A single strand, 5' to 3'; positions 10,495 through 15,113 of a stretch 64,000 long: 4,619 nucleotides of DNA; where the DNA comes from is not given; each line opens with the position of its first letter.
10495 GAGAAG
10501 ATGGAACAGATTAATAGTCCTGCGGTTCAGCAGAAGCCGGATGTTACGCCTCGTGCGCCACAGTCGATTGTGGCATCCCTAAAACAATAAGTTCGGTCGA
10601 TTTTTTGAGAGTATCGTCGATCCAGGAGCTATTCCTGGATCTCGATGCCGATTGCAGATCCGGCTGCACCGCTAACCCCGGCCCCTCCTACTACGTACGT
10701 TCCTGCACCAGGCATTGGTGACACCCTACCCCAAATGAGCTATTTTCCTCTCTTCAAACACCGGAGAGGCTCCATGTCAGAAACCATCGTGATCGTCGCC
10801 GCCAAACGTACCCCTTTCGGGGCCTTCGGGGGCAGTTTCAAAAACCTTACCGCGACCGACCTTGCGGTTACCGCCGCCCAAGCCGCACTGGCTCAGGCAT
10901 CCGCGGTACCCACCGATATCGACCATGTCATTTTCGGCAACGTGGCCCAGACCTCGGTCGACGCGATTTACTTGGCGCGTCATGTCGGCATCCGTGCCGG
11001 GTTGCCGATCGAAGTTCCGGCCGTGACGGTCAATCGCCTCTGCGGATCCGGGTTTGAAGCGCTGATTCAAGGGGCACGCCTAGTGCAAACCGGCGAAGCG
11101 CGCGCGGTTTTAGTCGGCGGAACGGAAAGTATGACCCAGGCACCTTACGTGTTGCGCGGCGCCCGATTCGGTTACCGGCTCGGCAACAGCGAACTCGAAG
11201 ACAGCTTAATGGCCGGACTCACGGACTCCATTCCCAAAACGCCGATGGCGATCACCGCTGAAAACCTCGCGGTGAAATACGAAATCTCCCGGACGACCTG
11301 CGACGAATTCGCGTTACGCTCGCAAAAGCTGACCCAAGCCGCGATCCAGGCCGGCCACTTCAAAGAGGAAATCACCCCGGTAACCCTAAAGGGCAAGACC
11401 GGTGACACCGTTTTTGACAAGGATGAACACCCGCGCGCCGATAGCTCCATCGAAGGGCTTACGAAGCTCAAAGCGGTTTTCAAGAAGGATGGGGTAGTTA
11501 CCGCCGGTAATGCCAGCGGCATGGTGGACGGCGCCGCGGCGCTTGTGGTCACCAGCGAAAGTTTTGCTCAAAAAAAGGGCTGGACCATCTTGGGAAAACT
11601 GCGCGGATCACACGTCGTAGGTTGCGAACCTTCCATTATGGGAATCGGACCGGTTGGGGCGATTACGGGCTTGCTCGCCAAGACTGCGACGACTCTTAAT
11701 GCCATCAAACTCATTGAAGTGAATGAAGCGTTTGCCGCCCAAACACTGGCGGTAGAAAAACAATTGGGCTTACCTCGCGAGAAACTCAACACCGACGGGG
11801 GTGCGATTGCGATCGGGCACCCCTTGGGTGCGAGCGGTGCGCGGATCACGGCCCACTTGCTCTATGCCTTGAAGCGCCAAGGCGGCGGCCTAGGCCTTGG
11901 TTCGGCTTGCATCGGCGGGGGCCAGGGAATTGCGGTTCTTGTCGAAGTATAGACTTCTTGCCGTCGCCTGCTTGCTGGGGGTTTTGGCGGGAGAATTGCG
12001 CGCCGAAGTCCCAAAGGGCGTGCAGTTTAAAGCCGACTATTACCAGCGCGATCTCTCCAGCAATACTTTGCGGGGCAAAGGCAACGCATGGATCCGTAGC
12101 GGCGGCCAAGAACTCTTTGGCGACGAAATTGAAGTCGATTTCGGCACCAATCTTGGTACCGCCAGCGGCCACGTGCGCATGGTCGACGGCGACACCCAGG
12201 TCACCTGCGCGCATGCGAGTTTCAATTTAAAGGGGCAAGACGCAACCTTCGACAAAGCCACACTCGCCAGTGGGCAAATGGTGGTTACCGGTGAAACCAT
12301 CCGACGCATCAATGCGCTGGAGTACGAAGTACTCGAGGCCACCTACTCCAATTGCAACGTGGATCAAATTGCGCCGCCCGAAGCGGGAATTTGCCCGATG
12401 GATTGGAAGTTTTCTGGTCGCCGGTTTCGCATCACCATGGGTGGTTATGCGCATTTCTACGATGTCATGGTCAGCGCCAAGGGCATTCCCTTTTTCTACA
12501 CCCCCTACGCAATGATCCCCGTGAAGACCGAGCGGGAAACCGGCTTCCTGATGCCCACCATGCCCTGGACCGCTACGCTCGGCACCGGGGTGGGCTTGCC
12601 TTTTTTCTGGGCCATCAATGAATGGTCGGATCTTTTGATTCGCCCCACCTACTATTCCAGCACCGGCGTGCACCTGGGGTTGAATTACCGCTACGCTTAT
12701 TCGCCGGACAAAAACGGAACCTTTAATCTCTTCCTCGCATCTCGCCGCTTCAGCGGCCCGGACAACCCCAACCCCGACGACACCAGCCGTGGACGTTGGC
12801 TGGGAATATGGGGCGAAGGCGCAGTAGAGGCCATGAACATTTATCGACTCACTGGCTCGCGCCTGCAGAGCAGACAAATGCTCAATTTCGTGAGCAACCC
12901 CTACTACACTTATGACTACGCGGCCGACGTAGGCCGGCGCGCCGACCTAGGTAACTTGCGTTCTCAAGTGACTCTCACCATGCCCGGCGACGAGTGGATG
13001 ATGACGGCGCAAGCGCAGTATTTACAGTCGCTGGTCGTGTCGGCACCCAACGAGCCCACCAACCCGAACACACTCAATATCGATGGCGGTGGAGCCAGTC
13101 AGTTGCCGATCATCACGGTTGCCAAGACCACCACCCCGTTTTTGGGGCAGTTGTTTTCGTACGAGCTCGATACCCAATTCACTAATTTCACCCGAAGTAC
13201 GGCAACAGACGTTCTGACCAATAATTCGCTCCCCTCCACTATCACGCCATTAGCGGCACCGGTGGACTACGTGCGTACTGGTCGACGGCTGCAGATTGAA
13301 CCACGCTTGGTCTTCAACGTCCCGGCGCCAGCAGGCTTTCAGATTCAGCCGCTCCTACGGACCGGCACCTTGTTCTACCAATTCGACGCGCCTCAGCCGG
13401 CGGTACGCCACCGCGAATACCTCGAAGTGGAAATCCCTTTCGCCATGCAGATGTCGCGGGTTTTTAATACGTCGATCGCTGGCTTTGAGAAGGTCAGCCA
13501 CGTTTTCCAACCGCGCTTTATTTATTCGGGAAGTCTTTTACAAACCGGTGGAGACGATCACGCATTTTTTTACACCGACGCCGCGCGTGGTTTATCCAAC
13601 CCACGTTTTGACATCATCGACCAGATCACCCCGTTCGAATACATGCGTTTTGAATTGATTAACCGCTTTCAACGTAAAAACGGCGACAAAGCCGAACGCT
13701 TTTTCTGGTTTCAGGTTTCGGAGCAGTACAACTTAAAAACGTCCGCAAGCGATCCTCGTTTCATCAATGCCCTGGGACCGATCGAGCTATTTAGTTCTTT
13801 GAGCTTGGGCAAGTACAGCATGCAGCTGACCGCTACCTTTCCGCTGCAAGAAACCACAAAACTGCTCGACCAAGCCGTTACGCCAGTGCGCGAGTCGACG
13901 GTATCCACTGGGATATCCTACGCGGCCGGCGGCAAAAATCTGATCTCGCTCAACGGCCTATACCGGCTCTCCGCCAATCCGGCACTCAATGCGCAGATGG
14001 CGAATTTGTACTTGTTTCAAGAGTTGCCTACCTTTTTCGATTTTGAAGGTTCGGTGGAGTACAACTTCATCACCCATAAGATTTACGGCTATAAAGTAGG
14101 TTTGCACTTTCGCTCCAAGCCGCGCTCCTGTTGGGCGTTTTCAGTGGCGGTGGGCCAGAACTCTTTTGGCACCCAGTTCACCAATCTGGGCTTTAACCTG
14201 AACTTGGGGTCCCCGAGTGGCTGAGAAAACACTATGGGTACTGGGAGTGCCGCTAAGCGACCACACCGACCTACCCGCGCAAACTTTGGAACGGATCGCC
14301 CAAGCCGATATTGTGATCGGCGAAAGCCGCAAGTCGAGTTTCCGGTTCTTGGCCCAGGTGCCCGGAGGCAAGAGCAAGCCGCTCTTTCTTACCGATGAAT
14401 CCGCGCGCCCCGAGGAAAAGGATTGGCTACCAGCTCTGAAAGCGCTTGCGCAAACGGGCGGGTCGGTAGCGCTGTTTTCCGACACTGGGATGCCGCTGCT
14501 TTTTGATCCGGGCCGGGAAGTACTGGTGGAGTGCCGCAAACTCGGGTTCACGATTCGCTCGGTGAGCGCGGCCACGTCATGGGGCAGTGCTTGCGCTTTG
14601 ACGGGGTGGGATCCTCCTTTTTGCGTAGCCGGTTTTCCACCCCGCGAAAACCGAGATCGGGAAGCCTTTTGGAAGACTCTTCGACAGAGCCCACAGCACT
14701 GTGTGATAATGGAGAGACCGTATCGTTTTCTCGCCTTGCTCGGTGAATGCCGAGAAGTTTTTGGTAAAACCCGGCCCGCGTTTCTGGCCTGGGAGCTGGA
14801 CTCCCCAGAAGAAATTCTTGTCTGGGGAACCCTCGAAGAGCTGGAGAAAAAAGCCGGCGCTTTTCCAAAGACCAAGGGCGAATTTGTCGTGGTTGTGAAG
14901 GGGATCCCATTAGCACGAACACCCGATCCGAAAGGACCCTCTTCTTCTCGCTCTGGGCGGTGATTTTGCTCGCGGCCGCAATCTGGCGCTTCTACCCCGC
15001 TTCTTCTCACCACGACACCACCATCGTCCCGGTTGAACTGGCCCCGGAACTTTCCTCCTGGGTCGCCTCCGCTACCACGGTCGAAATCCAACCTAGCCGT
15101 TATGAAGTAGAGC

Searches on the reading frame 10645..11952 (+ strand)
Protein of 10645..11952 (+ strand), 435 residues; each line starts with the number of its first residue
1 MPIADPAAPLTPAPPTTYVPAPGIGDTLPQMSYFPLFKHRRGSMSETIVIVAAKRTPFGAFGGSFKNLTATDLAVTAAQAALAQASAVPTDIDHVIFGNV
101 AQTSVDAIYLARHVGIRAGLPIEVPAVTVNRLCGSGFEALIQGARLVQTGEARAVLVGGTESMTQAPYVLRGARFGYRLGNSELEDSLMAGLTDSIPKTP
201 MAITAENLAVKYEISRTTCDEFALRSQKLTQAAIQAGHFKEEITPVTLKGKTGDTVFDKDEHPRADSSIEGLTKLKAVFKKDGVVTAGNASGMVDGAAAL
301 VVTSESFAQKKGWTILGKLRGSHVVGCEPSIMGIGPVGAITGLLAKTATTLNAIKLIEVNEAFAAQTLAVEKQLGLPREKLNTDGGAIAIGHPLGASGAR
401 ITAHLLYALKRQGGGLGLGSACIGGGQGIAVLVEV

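Call 10: search_protein_families(library=pfam, proteins=[window:10645-11952:+], max_evalue=0.001)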
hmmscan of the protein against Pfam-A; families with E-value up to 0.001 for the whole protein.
window:10645-11952:+ (435 aa): 3 families
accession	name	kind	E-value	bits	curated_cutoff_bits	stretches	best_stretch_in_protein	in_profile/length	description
PF00108.29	Thiolase_N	-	1.1e-87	294.2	26.4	1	48-306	1-260/260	Thiolase, N-terminal domain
PF02803.24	Thiolase_C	-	1.5e-42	144.6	27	1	314-434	2-122/123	Thiolase, C-terminal domain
PF00109.32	ketoacyl-synt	-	0.00082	19.5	20.8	0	106-165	149-206/252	Beta-ketoacyl synthase, N-terminal domain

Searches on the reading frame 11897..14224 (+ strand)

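Call 10: search_protein_families(library=pfam, proteins=[window:11897-14224:+], max_evalue=0.001)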
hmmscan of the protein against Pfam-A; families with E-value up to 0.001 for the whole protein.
window:11897-14224:+ (775 aa): 1 family
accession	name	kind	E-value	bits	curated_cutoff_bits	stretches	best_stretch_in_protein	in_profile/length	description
PF19838.5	LptD_2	-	4.5e-08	32.7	22.5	1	196-290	12-109/464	LptD protein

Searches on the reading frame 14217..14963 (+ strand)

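Call 10: search_protein_families(library=pfam, proteins=[window:14217-14963:+], max_evalue=0.001)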
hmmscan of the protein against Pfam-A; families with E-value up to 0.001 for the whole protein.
window:14217-14963:+ (248 aa): 1 family
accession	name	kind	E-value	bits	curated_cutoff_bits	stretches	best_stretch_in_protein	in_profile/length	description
PF00590.25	TP_methylase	-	2.6e-20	73.7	27.8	1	5-209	1-211/212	Tetrapyrrole (Corrin/Porphyrin) Methylases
